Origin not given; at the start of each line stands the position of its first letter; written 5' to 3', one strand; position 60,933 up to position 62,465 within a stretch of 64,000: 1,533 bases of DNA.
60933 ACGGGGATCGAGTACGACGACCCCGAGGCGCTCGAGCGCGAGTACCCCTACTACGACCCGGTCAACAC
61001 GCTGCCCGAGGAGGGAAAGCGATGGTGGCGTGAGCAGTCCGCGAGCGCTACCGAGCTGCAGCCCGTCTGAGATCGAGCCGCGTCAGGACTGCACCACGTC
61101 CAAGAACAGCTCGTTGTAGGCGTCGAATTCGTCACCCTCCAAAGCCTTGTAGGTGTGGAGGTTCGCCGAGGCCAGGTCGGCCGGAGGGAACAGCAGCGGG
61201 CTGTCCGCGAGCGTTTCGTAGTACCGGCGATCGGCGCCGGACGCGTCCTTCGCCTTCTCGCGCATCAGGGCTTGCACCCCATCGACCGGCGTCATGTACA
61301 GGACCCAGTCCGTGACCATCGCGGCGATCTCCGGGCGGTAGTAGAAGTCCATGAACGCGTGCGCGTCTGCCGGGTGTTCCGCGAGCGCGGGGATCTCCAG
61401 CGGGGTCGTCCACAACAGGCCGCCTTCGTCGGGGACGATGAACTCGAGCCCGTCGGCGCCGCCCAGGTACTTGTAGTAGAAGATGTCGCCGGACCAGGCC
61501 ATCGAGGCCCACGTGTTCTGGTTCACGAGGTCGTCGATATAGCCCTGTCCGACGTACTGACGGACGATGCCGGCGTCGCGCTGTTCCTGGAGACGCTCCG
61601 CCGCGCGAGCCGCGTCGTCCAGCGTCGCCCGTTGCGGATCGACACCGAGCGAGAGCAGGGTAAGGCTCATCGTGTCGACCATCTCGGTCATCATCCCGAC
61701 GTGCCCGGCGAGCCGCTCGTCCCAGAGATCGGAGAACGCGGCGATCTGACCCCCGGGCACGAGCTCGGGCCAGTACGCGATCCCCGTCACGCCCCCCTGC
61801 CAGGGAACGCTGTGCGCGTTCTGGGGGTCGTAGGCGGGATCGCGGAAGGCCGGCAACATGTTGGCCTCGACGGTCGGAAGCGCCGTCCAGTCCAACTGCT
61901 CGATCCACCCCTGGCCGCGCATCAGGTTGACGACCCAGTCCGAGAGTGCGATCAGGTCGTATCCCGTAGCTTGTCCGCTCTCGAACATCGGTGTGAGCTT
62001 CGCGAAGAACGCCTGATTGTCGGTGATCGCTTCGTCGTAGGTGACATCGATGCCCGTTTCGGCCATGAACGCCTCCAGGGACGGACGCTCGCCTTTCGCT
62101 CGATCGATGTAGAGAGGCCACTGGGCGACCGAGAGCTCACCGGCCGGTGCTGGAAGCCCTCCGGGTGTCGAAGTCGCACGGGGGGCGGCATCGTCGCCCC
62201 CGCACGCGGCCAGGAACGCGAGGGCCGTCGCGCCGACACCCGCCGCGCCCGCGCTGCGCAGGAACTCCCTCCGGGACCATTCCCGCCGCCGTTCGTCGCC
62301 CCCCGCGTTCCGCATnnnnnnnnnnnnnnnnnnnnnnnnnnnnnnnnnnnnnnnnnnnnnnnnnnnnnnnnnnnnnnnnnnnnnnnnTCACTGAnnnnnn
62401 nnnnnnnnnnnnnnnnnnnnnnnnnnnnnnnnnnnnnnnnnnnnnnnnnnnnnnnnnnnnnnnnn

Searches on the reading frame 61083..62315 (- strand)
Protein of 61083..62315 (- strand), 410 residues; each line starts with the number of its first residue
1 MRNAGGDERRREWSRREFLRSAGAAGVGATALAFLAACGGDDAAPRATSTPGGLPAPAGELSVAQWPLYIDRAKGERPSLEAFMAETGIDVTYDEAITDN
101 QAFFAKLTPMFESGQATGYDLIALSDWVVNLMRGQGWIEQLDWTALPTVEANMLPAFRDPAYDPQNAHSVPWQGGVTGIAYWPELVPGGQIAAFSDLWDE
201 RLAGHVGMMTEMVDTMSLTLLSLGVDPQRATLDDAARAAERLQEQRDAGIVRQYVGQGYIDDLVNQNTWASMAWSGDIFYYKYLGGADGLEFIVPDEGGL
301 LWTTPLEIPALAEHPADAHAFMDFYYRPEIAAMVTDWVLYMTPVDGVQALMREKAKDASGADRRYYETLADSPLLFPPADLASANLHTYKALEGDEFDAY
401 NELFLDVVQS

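Call 6: search_protein_families(library=pfam, proteins=[window:61083-62315:-])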
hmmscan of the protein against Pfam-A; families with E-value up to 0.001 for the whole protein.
window:61083-62315:- (410 aa): 3 families
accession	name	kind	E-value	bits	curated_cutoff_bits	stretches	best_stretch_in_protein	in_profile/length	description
PF13416.11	SBP_bac_8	-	2.6e-18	67.3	27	1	81-349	4-267/279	Bacterial extracellular solute-binding protein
PF13343.11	SBP_bac_6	-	1.3e-12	48.1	24.6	1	132-347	24-220/245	Bacterial extracellular solute-binding protein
PF01547.30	SBP_bac_1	-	1.8e-10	41.8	26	1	80-330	14-305/307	Bacterial extracellular solute-binding protein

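Call 7: search_protein_families(library=ncbifam, proteins=[window:61083-62315:-])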
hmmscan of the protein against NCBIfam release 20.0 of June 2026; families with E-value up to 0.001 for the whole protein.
window:61083-62315:- (410 aa): 3 families
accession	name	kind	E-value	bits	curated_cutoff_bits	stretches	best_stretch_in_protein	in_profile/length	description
NF007048.0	PRK09501.1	equivalog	1.2e-27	96.7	582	1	80-357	43-311/348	spermidine/putrescine ABC transporter substrate-binding protein PotD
NF007962.0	PRK10682.1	equivalog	4.7e-18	65.3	636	1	56-360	27-334/370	spermidine/putrescine ABC transporter substrate-binding protein PotF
NF041888.1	ABC_SBP_YdcS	equivalog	4.3e-06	25.8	725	0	258-341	239-320/379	putative ABC transporter substrate-binding protein YdcS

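Call 9: find_encoding_contigs(protein=window:61083-62315:-, flank=10000, max_places=3)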
Protein window:61083-62315:- (410 aa): 8 contigs read that carry it; 3 places shown.
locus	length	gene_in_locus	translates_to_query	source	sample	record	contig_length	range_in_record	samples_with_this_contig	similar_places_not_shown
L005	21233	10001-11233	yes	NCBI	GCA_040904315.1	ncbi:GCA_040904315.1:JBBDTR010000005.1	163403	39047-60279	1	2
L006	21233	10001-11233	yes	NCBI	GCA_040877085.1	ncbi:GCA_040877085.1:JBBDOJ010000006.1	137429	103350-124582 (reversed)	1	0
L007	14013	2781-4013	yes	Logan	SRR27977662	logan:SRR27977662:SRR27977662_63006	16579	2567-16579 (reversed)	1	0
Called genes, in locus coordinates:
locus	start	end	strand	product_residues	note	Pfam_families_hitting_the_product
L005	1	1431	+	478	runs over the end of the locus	PF00884:Sulfatase, PF16347:SGSH_C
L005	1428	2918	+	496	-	-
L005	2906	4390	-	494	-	PF00884:Sulfatase, PF16347:SGSH_C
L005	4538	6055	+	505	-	PF04185:Phosphoesterase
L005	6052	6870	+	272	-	-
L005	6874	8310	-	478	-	PF04185:Phosphoesterase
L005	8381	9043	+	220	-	PF00440:TetR_N, PF13977:TetR_C_6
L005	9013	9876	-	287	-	PF00795:CN_hydrolase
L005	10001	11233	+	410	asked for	PF01547:SBP_bac_1, PF13416:SBP_bac_8, PF13343:SBP_bac_6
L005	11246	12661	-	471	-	-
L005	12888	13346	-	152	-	-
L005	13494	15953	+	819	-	PF01590:GAF, PF00989:PAS (weak), PF13426:PAS_9 (weak), PF08447:PAS_3, PF00990:GGDEF, PF00563:EAL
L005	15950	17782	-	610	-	PF00456:Transketolase_N, PF00676:E1_dh (weak), PF02779:Transket_pyr, PF02780:Transketolase_C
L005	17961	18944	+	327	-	PF00485:PRK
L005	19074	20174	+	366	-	PF05222:AlaDh_PNT_N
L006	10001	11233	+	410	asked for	PF01547:SBP_bac_1, PF13416:SBP_bac_8, PF13343:SBP_bac_6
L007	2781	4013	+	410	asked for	PF01547:SBP_bac_1, PF13416:SBP_bac_8, PF13343:SBP_bac_6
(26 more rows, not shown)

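Call 16: search_solved_structures(query=window:61083-62315:-, max_evalue=0.01, show_alignments=1)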
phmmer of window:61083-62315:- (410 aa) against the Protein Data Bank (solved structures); distinct sequences matched with E-value up to 0.01: 24.
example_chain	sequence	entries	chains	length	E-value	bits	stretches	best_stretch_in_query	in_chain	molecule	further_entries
7xjm_A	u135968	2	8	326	1.7e-28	103.1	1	79-358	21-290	Putrescine-binding periplasmic protein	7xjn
3ttl_A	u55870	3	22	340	5.7e-26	94.8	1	78-358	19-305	Polyamine transport protein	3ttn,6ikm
4gl0_A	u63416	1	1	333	7.6e-26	94.4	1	59-369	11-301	Lmo0810 protein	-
1poy_1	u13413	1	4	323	9.8e-25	90.8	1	80-352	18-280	SPERMIDINE/PUTRESCINE-BINDING PROTEIN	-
1pot_A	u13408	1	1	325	1e-24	90.7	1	80-352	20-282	SPERMIDINE/PUTRESCINE-BINDING PROTEIN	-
8y5h_E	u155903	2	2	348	1.1e-24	90.6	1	79-352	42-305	Spermidine/putrescine-binding periplasmic protein | Putrescine-binding periplasmic protein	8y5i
4eqb_A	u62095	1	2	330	5.7e-22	81.7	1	65-358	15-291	Spermidine/putrescine ABC superfamily ATP binding cassette transporter, binding protein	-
7oyw_A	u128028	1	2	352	4.8e-20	75.3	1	80-352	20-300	Putrescine-binding periplasmic protein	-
7oyv_A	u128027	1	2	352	6.7e-20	74.9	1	80-352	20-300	Putrescine-binding periplasmic protein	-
7oyy_A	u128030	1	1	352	8.4e-20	74.5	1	80-353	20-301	Putrescine-binding periplasmic protein PotF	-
7oyt_A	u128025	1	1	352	3.1e-19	72.7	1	80-352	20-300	Putrescine-binding periplasmic protein PotF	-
7oyx_A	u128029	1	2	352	4e-19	72.3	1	80-353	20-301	Putrescine-binding periplasmic protein PotF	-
7oyz_A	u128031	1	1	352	5.4e-19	71.9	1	80-353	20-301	Putrescine-binding periplasmic protein PotF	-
8asz_A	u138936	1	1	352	2e-18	70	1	80-353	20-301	Putrescine-binding periplasmic protein PotF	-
7oys_A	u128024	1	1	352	2.6e-18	69.6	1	81-353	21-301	Putrescine-binding periplasmic protein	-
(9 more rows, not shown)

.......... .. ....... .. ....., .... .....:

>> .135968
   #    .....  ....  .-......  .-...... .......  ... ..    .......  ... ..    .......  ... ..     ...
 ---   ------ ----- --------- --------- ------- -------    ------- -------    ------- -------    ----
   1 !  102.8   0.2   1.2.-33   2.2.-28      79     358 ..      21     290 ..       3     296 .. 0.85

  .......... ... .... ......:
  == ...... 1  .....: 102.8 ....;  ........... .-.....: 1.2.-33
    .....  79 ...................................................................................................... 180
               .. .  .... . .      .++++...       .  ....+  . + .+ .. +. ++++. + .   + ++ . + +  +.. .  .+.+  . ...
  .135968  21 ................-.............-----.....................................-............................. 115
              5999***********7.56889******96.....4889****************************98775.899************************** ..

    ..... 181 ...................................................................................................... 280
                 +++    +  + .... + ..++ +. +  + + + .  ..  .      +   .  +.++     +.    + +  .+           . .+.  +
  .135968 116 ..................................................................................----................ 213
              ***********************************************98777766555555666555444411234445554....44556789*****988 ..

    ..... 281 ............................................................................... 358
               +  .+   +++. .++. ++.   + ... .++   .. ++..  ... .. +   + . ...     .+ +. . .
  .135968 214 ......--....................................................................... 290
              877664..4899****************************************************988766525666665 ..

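Call 57: find_homologous_proteins(query=window:61083-62315:-, max_evalue=1e-30)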
Query window:61083-62315:- (410 aa): 675 proteins with E <= 1e-30 among 8000 candidates; the best 120 are listed.
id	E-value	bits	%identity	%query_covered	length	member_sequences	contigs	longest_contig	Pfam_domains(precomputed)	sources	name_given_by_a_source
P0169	9.7e-277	936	100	100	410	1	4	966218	PF13416.12,PF13343.12,PF01547.31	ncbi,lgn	ncbi:MAG: spermidine/putrescine ABC transporter substrate-binding protein [Actinomycetota bacterium]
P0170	2.7e-217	740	81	97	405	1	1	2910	PF13343.12,PF01547.31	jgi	jgi:spermidine/putrescine transport system substrate-binding protein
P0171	1.4e-209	715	78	97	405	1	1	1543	PF13416.12,PF13343.12,PF01547.31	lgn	-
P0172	1.9e-208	711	78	97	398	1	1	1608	PF13343.12,PF01547.31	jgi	jgi:spermidine/putrescine transport system substrate-binding protein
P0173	1.5e-200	685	77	91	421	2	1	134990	PF13343.12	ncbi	ncbi:MAG: spermidine/putrescine ABC transporter substrate-binding protein [Actinomycetota bacterium]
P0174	4.2e-190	650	71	97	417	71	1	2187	PF13416.12,PF13343.12,PF01547.31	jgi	-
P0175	6.2e-190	650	75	87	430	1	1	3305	PF13416.12,PF13343.12,PF01547.31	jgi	jgi:spermidine/putrescine transport system substrate-binding protein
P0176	3.9e-189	647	73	90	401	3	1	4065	PF13416.12,PF13343.12,PF01547.31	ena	-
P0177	5.7e-189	647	71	96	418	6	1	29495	PF13416.12,PF13343.12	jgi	jgi:spermidine/putrescine transport system substrate-binding protein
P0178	2.2e-188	645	72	97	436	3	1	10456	PF13416.12,PF13343.12,PF01547.31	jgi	jgi:spermidine/putrescine transport system substrate-binding protein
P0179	1.8e-184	632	71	96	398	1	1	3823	PF13416.12,PF13343.12,PF01547.31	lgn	-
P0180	2.3e-184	632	70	97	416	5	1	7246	PF13343.12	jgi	jgi:spermidine/putrescine transport system substrate-binding protein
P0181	1.6e-183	629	71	96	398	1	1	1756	PF13416.12,PF13343.12,PF01547.31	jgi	jgi:spermidine/putrescine transport system substrate-binding protein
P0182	2.0e-183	628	72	90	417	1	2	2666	PF13416.12,PF13343.12,PF01547.31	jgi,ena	jgi:spermidine/putrescine transport system substrate-binding protein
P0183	2.8e-183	628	74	85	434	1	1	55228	PF13416.12,PF13343.12,PF01547.31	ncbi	ncbi:MAG TPA: spermidine/putrescine ABC transporter substrate-binding protein [Actinomycetota bacter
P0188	1.8e-179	615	72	87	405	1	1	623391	PF13343.12,PF01547.31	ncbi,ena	-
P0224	2.3e-167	575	66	99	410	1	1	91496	PF13416.12,PF13343.12,PF01547.31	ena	-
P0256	9.4e-163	560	63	97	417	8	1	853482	PF13416.12,PF13343.12,PF01547.31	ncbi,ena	-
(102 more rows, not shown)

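Call 58: find_encoding_contigs(protein=P0188, flank=8000, max_places=1)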
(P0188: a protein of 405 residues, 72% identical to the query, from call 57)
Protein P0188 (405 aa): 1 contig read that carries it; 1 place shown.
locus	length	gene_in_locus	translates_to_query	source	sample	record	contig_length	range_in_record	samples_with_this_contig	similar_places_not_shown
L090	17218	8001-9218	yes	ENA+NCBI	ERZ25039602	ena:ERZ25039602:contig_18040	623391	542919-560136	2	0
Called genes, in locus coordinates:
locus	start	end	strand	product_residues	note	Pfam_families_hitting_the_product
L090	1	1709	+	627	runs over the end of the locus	PF01183:Glyco_hydro_25, PF17996:CE2_N (faint)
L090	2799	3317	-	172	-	PF12867:DinB_2 (faint)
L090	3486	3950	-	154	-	PF00578:AhpC-TSA, PF08534:Redoxin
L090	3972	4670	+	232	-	PF08378:NERD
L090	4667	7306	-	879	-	PF03176:MMPL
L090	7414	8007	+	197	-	PF13302:Acetyltransf_3, PF00583:Acetyltransf_1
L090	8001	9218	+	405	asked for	PF01547:SBP_bac_1 (weak), PF13343:SBP_bac_6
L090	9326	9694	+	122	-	-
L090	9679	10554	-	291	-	PF01875:Memo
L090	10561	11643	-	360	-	PF04055:Radical_SAM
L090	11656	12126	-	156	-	PF04073:tRNA_edit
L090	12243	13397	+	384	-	PF01139:RtcB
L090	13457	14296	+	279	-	PF00795:CN_hydrolase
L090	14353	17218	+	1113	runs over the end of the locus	PF00211:Guanylate_cyc, PF13191:AAA_16, PF17874:TPR_MalT (faint), PF13424:TPR_12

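Call 59: find_encoding_contigs(protein=P0256, flank=8000, max_places=1)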
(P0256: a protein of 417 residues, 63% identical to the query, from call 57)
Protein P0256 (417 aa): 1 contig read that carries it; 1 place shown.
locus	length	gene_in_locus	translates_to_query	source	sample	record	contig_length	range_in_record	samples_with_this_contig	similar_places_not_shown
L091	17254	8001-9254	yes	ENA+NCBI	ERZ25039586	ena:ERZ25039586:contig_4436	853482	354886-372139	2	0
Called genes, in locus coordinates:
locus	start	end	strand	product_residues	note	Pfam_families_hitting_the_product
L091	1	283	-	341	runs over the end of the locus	PF04055:Radical_SAM, PF06463:Mob_synth_C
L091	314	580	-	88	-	PF20058:DUF6457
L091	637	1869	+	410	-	PF00994:MoCF_biosynth, PF02625:XdhC_CoxI, PF13478:XdhC_C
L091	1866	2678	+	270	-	PF01209:Ubie_methyltran, PF13489:Methyltransf_23, PF13847:Methyltransf_31, PF08241:Methyltransf_11, PF08242:Methyltransf_12, PF13649:Methyltransf_25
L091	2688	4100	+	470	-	PF00884:Sulfatase, PF16347:SGSH_C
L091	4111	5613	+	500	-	PF04185:Phosphoesterase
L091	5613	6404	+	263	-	-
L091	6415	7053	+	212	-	PF00440:TetR_N, PF13977:TetR_C_6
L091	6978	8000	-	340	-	PF00795:CN_hydrolase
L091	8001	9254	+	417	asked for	PF01547:SBP_bac_1 (weak), PF13416:SBP_bac_8, PF13343:SBP_bac_6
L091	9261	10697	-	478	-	-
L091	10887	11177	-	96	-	-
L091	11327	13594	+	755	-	PF00989:PAS, PF08447:PAS_3, PF08448:PAS_4 (faint), PF00990:GGDEF, PF00563:EAL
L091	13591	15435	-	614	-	PF00456:Transketolase_N, PF13292:DXP_synthase_N (faint), PF00676:E1_dh, PF02779:Transket_pyr, PF02780:Transketolase_C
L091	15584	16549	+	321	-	PF00485:PRK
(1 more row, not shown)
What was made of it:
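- That neighbourhood includes a GGDEF/EAL protein within about 2 kb in two of the three relatives, as in the window (calls 9, 59).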

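Call 60: find_encoding_contigs(protein=P0224, flank=8000, max_places=1)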
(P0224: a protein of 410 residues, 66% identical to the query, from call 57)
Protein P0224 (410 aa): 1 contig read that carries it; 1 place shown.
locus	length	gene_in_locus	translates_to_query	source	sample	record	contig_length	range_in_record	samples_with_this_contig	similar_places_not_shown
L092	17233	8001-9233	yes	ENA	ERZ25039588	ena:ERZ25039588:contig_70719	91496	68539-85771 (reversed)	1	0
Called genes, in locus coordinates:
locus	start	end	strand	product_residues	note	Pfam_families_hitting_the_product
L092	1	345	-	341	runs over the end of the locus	PF04055:Radical_SAM, PF06463:Mob_synth_C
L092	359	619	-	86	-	PF20058:DUF6457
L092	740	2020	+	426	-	PF00994:MoCF_biosynth, PF02625:XdhC_CoxI, PF13478:XdhC_C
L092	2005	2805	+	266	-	PF13489:Methyltransf_23, PF01209:Ubie_methyltran, PF13847:Methyltransf_31, PF08241:Methyltransf_11, PF08242:Methyltransf_12, PF13649:Methyltransf_25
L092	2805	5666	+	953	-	PF00884:Sulfatase, PF01663:Phosphodiest (faint), PF02995:DUF229 (faint), PF07394:DUF1501 (faint), PF16347:SGSH_C, PF00884:Sulfatase, PF16347:SGSH_C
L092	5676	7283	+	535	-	PF04185:Phosphoesterase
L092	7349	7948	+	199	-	PF00440:TetR_N, PF13977:TetR_C_6 (weak)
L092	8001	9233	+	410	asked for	PF01547:SBP_bac_1, PF13416:SBP_bac_8, PF13343:SBP_bac_6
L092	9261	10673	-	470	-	-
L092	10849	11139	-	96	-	-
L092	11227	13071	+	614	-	PF00456:Transketolase_N, PF00676:E1_dh, PF02779:Transket_pyr, PF02780:Transketolase_C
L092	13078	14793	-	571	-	PF01979:Amidohydro_1, PF07969:Amidohydro_3 (faint), PF13382:Adenine_deam_C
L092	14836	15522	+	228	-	PF03006:HlyIII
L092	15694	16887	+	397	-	PF04851:ResIII, PF00270:DEAD, PF00271:Helicase_C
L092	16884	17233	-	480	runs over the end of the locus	PF00990:GGDEF, PF00563:EAL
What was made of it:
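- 61083..62315 (-): SBP3: a conserved orphan PotD-like Tat lipoprotein of a different lineage. Pocket signature WPLY-SW-ED-WWTY. It is an orphan here and in three other genomes (calls 9, 58-60).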
